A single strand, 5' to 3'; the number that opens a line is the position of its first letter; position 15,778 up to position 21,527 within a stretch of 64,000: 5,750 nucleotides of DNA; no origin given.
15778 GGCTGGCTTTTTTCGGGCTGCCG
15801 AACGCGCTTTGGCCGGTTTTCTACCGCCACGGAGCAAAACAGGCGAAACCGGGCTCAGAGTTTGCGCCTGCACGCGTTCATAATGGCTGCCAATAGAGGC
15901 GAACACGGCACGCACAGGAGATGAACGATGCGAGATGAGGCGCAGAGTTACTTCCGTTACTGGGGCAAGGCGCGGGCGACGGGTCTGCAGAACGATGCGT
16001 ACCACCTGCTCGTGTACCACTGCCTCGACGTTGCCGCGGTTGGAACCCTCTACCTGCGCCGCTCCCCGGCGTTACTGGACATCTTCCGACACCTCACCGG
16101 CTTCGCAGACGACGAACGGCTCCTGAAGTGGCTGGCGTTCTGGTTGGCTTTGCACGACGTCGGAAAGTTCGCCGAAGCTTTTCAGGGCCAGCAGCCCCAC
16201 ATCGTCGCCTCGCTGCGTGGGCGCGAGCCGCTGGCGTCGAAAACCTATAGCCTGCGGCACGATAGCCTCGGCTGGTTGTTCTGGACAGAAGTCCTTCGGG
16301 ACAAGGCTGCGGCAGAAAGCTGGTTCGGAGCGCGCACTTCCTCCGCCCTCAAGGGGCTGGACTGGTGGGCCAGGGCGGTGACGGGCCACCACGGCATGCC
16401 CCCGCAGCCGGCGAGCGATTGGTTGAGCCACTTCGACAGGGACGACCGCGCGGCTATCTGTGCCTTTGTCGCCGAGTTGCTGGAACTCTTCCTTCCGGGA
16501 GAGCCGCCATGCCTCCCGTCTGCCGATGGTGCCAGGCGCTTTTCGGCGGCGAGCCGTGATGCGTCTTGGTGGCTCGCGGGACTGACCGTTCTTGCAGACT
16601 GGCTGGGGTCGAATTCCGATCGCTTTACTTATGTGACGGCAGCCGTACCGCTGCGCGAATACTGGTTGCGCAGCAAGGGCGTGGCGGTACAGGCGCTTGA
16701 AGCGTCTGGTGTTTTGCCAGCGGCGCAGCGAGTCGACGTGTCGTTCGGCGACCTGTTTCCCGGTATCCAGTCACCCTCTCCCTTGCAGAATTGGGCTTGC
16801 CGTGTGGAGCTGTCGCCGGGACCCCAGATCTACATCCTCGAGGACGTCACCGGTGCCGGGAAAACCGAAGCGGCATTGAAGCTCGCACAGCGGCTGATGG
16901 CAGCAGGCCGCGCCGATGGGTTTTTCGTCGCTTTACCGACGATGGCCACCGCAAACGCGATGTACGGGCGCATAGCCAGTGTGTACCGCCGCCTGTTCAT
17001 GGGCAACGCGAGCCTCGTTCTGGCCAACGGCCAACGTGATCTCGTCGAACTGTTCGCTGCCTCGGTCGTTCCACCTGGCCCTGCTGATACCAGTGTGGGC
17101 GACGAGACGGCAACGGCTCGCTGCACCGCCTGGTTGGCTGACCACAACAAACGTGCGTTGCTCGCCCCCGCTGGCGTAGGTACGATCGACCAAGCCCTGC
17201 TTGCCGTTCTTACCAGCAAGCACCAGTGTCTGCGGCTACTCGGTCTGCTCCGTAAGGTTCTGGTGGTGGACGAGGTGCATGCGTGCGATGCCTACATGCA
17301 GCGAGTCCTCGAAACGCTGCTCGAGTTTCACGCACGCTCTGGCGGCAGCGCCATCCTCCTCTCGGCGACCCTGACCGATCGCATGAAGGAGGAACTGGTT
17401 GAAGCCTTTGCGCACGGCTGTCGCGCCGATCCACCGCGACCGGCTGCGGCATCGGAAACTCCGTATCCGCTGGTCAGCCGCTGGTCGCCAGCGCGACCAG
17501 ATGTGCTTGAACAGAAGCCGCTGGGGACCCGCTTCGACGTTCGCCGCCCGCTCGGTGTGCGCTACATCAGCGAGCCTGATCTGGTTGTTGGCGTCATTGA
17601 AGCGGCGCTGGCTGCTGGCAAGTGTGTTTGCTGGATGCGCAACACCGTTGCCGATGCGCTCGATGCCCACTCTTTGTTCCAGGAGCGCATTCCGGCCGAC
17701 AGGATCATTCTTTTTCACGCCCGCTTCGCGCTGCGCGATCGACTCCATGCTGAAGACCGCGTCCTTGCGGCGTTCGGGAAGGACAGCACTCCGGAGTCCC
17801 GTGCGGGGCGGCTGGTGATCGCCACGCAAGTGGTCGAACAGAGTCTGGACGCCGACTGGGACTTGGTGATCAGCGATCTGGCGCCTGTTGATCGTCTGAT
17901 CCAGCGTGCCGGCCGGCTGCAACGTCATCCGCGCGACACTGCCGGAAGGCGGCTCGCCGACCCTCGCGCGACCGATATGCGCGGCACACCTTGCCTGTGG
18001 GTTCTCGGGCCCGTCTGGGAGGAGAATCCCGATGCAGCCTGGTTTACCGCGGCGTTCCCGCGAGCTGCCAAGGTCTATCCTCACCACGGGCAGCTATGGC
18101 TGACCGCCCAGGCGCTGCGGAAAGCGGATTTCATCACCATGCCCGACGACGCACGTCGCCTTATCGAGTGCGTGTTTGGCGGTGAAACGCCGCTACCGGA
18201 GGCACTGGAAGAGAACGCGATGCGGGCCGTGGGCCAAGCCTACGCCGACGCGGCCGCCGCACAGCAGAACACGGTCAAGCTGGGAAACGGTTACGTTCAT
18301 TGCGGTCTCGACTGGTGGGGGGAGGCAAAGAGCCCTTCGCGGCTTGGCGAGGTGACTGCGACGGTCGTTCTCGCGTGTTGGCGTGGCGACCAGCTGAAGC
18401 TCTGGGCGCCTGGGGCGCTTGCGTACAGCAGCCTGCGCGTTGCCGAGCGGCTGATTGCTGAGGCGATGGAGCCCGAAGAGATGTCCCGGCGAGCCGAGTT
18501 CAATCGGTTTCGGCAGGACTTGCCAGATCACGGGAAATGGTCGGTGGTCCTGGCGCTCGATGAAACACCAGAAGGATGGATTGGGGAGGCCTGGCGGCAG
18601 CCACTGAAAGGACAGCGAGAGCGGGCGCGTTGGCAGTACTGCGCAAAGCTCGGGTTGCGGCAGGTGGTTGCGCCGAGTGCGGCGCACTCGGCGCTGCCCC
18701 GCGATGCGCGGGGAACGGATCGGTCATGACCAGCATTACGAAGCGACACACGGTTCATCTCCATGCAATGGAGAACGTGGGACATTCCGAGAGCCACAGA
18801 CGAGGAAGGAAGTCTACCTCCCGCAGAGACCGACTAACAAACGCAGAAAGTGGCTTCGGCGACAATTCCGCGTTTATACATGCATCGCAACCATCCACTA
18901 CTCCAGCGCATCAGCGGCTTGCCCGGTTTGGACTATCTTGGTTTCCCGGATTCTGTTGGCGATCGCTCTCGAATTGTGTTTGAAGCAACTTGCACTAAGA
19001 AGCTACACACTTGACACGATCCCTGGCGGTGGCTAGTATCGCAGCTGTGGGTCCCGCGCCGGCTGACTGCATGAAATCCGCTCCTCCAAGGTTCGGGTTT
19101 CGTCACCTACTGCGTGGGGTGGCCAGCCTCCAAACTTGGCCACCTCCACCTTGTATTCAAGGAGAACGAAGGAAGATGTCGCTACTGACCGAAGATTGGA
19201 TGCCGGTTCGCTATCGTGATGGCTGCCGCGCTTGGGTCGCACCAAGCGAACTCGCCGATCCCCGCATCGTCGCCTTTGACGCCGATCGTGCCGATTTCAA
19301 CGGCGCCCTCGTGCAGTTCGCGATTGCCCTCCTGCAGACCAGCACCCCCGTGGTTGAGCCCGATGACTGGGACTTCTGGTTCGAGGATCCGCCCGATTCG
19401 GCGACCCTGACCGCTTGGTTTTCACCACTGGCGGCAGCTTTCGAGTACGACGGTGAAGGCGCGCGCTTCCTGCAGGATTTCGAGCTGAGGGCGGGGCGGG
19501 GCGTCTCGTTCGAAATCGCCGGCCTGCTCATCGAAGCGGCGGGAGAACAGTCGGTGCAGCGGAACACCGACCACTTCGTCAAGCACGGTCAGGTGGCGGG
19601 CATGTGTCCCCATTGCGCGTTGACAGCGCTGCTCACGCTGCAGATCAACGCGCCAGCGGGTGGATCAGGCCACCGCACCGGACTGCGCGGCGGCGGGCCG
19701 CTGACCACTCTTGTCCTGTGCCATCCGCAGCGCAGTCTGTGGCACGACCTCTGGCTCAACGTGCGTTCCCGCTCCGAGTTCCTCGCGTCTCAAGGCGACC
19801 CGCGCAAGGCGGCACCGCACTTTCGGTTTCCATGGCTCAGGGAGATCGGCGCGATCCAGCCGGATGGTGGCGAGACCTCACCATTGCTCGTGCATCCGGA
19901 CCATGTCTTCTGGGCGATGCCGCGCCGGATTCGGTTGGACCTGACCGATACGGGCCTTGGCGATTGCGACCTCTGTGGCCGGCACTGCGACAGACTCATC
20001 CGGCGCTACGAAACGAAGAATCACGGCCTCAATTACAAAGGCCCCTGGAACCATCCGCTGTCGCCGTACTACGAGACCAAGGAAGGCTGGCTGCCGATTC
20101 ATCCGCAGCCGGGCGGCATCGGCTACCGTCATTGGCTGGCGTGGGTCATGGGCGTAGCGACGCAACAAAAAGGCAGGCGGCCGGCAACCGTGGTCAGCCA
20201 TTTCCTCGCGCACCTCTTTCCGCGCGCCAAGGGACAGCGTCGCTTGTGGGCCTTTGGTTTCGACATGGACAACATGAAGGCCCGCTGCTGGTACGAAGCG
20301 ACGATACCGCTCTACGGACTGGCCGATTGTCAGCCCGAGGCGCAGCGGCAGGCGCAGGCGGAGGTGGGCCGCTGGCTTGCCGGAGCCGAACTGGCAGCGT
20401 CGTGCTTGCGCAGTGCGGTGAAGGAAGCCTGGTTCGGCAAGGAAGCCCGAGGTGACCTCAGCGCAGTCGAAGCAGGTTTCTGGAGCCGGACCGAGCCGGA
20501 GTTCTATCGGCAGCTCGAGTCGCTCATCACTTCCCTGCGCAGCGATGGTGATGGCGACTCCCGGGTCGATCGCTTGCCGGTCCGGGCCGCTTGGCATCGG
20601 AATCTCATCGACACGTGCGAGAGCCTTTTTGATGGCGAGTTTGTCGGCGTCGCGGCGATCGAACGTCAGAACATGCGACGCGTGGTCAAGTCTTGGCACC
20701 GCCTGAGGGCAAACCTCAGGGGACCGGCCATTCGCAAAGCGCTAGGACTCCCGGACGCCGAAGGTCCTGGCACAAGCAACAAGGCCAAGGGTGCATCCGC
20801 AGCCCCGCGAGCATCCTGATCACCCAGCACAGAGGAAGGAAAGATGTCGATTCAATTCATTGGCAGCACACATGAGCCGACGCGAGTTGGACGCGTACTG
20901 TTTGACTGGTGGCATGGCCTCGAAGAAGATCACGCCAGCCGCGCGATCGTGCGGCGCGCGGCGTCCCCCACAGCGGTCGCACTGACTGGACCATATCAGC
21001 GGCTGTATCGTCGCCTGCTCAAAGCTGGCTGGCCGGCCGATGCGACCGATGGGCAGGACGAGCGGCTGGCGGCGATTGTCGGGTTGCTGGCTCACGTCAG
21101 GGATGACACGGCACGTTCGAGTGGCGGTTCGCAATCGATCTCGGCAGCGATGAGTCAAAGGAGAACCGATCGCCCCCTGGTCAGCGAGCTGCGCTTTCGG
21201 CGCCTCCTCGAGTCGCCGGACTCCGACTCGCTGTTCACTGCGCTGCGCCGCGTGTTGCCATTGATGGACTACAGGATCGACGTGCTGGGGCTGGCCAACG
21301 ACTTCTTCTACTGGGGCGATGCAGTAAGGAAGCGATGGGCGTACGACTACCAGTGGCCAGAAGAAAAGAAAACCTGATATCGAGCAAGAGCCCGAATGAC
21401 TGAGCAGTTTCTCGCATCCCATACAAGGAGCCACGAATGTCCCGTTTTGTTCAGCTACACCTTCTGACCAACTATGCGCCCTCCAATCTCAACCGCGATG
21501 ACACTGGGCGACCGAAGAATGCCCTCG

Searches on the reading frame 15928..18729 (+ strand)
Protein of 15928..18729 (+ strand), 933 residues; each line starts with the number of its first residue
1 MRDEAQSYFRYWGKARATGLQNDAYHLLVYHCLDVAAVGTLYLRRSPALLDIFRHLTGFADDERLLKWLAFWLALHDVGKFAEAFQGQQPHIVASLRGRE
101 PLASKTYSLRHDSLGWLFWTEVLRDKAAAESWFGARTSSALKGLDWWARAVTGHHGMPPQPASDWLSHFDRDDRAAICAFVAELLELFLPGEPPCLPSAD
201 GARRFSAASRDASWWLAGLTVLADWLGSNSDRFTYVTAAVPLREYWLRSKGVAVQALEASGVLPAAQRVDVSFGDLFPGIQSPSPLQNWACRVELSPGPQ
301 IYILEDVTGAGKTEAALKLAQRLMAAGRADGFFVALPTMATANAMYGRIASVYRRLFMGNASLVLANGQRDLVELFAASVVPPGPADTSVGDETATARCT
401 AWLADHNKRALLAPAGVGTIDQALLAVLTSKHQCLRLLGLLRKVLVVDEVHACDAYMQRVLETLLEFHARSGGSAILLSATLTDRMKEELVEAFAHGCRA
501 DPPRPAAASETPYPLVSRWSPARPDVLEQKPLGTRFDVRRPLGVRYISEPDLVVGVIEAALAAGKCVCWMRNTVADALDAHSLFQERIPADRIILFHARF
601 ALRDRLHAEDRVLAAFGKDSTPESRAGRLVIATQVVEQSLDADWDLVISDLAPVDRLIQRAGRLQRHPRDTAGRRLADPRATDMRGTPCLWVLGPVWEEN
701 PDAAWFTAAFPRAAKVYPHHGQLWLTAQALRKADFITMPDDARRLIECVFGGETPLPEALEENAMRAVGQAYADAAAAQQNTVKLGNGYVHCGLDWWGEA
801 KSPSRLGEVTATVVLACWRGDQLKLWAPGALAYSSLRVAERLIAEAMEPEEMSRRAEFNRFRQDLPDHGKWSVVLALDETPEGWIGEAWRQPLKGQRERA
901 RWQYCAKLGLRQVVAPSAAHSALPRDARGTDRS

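Call 7: search_protein_families(library=pfam, proteins=[window:15928-18729:+], max_evalue=0.1)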
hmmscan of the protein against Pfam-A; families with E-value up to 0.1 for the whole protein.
window:15928-18729:+ (933 aa): 5 families
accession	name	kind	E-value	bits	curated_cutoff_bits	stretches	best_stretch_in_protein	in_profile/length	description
PF18019.7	Cas3_HD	-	4.1e-42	145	23.1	1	12-233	1-207/207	Cas3, HD domain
PF22590.2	Cas3-like_C_2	-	8.7e-33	113.2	27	1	564-669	2-106/106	CRISPR-associated nuclease/helicase Cas3, C-terminal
PF00270.35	DEAD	-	3.6e-06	27.3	26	1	441-486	118-164/167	DEAD/DEAH box helicase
PF04851.21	ResIII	-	0.00059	20.2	22.5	1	297-462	21-148/164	Type III restriction enzyme, res subunit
PF13401.12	AAA_22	-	0.0011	19.8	27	0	436-477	84-120/130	AAA domain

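Call 8: search_protein_families(library=ncbifam, proteins=[window:15928-18729:+], max_evalue=0.1)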
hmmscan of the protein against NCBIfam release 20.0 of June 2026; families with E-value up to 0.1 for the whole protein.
window:15928-18729:+ (933 aa): 6 families
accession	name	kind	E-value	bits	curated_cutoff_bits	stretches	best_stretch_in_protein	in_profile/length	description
NF007248.0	PRK09694.1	equivalog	9.1e-146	487.2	569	1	5-776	4-756/878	CRISPR-associated helicase/endonuclease Cas3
TIGR01587.1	cas3_core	equivalog_domain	1.3e-62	212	102.45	1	304-672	4-324/358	CRISPR-associated helicase Cas3'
TIGR01596.1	cas3_HD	equivalog_domain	8.5e-24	84.6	43.45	1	28-229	1-178/178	CRISPR-associated endonuclease Cas3''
TIGR02621.3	cas3_GSU0051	exception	7.2e-22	78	400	1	444-673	170-379/854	type I-G CRISPR-associated helicase/endonuclease Cas3g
TIGR02562.1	cas3_yersinia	equivalog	8.4e-08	30.5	565.95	2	404-499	554-651/1110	type I-F CRISPR-associated helicase Cas3f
TIGR03117.2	cas_csf4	equivalog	0.00048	18.4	400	1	298-374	146-220/800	type IV CRISPR-associated DEAD/DEAH-box helicase Csf4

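Call 35: find_homologous_proteins(query=window:15928-18729:+, max_evalue=1e-50)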
Query window:15928-18729:+ (933 aa): 7666 proteins with E <= 1e-50 among 8000 candidates; the best 120 are listed.
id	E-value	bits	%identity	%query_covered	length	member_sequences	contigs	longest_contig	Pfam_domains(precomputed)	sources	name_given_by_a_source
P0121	0.0e+0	2141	100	100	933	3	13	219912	PF00270.36,PF18019.8,PF22590.3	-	-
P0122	0.0e+0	1302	64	98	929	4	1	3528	PF18019.8,PF22590.3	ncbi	-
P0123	0.0e+0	1292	64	99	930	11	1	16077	PF18019.8,PF22590.3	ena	-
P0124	0.0e+0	1280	63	97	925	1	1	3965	PF18019.8,PF22590.3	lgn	-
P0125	0.0e+0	1274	64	98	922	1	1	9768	PF00270.36,PF18019.8,PF22590.3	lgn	-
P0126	0.0e+0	1273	64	97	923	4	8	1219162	PF00270.36,PF18019.8,PF22590.3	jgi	jgi:CRISPR-associated endonuclease/helicase Cas3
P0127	0.0e+0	1269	63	97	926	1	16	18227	PF00270.36,PF18019.8,PF22590.3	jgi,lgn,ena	jgi:CRISPR-associated endonuclease/helicase Cas3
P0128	0.0e+0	1268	63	98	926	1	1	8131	PF18019.8,PF22590.3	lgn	-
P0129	0.0e+0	1254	64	98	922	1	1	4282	PF18019.8,PF22590.3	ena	-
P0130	0.0e+0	1252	64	97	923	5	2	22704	PF00270.36,PF18019.8,PF22590.3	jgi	-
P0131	0.0e+0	1238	61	99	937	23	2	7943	PF00270.36,PF18019.8,PF22590.3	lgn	-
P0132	0.0e+0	1235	62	97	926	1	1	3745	PF00270.36,PF18019.8,PF22590.3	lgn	-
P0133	0.0e+0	1235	62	98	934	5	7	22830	PF00270.36,PF18019.8,PF22590.3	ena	-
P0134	0.0e+0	1230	62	99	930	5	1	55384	PF00270.36,PF18019.8,PF22590.3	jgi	-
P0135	0.0e+0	1224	62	97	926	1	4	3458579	PF18019.8,PF22590.3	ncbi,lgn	-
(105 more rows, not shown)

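Call 36: find_encoding_contigs(protein=P0126, flank=6000, max_places=3)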
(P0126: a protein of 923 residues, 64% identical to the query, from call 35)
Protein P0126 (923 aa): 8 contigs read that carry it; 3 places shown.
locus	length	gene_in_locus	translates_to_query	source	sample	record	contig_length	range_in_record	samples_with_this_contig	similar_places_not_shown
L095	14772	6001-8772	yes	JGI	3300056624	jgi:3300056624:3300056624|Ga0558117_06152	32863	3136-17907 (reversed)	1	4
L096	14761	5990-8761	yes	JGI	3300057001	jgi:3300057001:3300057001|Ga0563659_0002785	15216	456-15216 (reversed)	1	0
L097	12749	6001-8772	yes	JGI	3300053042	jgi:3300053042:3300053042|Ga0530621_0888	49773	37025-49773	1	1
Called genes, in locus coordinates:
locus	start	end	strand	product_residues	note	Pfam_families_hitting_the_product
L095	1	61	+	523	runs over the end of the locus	PF13007:LZ_Tnp_IS66, PF13005:zf-IS66, PF03050:DDE_Tnp_IS66, PF13817:DDE_Tnp_IS66_C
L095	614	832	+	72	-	-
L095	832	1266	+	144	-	-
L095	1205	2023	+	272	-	-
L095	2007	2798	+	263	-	PF01695:IstB_IS21, PF00308:Bac_DnaA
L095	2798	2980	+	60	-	-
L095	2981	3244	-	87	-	-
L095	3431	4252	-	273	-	PF02146:SIR2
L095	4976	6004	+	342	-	PF13280:WYL, PF25583:WCX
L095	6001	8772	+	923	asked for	PF18019:Cas3_HD, PF00270:DEAD (faint), PF22590:Cas3-like_C_2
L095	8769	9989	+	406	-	PF09481:CRISPR_Cse1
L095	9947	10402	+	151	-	PF09481:CRISPR_Cse1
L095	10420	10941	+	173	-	PF09485:CRISPR_Cse2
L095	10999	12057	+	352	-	PF09344:Cas_CT1975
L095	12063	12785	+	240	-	PF09704:Cas_Cas5d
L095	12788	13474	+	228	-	PF08798:CRISPR_assoc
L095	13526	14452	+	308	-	PF01867:Cas_Cas1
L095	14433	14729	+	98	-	PF09707:Cas_Cas2CT1978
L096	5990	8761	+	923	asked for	PF18019:Cas3_HD, PF00270:DEAD (faint), PF22590:Cas3-like_C_2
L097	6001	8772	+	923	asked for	PF18019:Cas3_HD, PF00270:DEAD (faint), PF22590:Cas3-like_C_2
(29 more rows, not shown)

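Call 37: find_encoding_contigs(protein=P0123, flank=6000, max_places=2)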
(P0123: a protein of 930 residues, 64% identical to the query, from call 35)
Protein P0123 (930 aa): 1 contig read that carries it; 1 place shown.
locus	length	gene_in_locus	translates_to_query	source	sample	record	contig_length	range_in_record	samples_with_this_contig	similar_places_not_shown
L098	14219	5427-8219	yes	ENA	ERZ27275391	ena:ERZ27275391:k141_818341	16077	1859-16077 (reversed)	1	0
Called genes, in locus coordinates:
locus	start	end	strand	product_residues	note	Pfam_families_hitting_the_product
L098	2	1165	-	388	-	?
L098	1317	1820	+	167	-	PF11454:DUF3016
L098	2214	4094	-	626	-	PF20473:MmeI_Mtase, PF07669:Eco57I (weak)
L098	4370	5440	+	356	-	PF13280:WYL, PF25583:WCX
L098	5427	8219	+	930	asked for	PF18019:Cas3_HD, PF22590:Cas3-like_C_2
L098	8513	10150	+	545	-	PF09481:CRISPR_Cse1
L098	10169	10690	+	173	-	PF09485:CRISPR_Cse2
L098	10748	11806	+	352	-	PF09344:Cas_CT1975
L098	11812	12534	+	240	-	PF09704:Cas_Cas5d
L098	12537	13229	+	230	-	PF08798:CRISPR_assoc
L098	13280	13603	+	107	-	PF02604:PhdYeFM_antitox (weak), PF03683:UPF0175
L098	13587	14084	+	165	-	PF11848:DUF3368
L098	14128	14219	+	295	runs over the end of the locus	PF01867:Cas_Cas1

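Call 46: find_related_loci(query=A4, collection=metagenome_contigs, flank=5000)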
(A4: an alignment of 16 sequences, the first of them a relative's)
Query A4 (933 aa) in metagenome_contigs; peptide patterns used: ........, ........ (x = any residue, [..] = any of these).
599 stretches matched a pattern (row limit reached: there are more); 488 encode a relative of the query (tblastn E <= 1e-3); the best 80 are kept; 80 distinct loci.
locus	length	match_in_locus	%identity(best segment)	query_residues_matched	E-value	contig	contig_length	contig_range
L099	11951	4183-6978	63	3-930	0e+0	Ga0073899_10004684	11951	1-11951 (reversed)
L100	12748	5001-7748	64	5-915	0e+0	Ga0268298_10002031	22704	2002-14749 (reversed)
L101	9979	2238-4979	62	6-913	0e+0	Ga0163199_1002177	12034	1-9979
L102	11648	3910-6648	62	7-913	0e+0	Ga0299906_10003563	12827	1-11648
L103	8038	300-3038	60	7-913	0e+0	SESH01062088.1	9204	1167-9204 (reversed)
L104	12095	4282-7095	59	5-930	0e+0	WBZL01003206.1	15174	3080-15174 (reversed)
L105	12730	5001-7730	57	7-913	0e+0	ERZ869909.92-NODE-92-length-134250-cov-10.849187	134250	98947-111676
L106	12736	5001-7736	57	5-913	0e+0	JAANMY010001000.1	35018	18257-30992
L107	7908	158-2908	57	8-913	0e+0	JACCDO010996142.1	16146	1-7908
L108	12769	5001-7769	55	3-915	0e+0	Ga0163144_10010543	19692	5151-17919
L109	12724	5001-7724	58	8-911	0e+0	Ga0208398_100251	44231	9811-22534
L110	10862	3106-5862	53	1-913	0e+0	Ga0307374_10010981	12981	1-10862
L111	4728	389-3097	57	11-910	0e+0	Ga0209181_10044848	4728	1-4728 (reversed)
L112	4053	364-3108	53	1-913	0e+0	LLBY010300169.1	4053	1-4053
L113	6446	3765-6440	59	11-896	0e+0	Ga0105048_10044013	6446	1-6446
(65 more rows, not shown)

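Call 77: search_protein_families(library=padloc, proteins=[L095:4976-6004:+], max_evalue=0.001)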
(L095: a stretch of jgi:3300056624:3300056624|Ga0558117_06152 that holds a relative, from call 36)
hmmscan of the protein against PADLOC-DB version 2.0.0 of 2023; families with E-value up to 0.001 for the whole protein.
L095:4976-6004:+ (342 aa): 4 families
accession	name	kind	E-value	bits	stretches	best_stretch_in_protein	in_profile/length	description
PDLC01457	WYL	-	9e-43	144.5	1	6-305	5-229/229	"CAS-I,CAS-II,CAS-III,CAS-IV,CAS-V,CAS-VI; associated_signaling"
PDLC01652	WYL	-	1.4e-35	121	1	134-315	10-160/162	"CAS-I,CAS-II,CAS-III,CAS-IV,CAS-V,CAS-VI; associated_signaling"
PDLC01766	Cas3c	-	8.8e-25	85.1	1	2-320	5-316/1009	-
PDLC03787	RTasWYL-YodC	-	1.4e-07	29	1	150-214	285-352/354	DRT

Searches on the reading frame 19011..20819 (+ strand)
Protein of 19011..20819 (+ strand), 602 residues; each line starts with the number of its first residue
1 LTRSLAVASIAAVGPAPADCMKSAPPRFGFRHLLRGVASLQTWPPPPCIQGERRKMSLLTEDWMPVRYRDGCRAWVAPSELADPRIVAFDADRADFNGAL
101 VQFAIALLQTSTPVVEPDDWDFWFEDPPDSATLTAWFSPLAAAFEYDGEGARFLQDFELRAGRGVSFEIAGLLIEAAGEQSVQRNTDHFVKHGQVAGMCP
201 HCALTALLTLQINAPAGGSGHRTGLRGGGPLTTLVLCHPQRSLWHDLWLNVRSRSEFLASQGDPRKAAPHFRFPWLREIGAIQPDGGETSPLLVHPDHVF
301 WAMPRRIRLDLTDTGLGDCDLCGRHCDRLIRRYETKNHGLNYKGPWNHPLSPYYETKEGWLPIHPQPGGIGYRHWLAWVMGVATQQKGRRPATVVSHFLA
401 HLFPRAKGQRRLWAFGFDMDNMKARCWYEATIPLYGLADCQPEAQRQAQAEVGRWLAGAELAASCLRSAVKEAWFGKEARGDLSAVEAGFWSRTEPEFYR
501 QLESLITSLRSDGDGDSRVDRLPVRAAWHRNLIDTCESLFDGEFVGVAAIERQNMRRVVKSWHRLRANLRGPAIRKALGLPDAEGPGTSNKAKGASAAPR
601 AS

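Call 7: search_protein_families(library=pfam, proteins=[window:19011-20819:+], max_evalue=0.1)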
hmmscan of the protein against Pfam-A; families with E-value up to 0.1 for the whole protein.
window:19011-20819:+ (602 aa): 1 family
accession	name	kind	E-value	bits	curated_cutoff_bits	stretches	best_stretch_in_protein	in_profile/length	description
PF09481.15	CRISPR_Cse1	-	4.6e-99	333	24.7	1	58-536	2-447/450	CRISPR-associated protein Cse1 (CRISPR_cse1)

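Call 8: search_protein_families(library=ncbifam, proteins=[window:19011-20819:+], max_evalue=0.1)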
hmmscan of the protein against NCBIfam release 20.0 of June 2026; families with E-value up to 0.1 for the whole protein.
window:19011-20819:+ (602 aa): 2 families
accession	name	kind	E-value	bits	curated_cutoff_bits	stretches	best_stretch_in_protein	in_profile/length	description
TIGR02547.1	casA_cse1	equivalog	3.7e-86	290.1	70.05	1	57-557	1-486/504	type I-E CRISPR-associated protein Cse1/CasA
NF007247.0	PRK09693.1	equivalog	2.9e-19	69.1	576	1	56-398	1-334/502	type I-E CRISPR-associated protein Cse1/CasA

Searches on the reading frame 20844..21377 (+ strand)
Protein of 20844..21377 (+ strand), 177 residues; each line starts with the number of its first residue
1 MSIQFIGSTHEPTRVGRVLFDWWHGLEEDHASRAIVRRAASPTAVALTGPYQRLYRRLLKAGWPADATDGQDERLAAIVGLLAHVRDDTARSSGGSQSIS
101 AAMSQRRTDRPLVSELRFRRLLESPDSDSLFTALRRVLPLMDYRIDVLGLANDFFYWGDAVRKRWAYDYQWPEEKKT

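Call 10: search_protein_families(library=ncbifam, proteins=[window:20844-21377:+], max_evalue=0.01)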
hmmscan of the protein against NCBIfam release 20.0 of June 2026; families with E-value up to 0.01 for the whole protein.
window:20844-21377:+ (177 aa): 1 family
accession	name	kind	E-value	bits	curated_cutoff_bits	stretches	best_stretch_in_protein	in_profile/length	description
TIGR02548.2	casB_cse2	equivalog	4.9e-29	101.6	28.5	1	20-170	3-164/167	type I-E CRISPR-associated protein Cse2/CasB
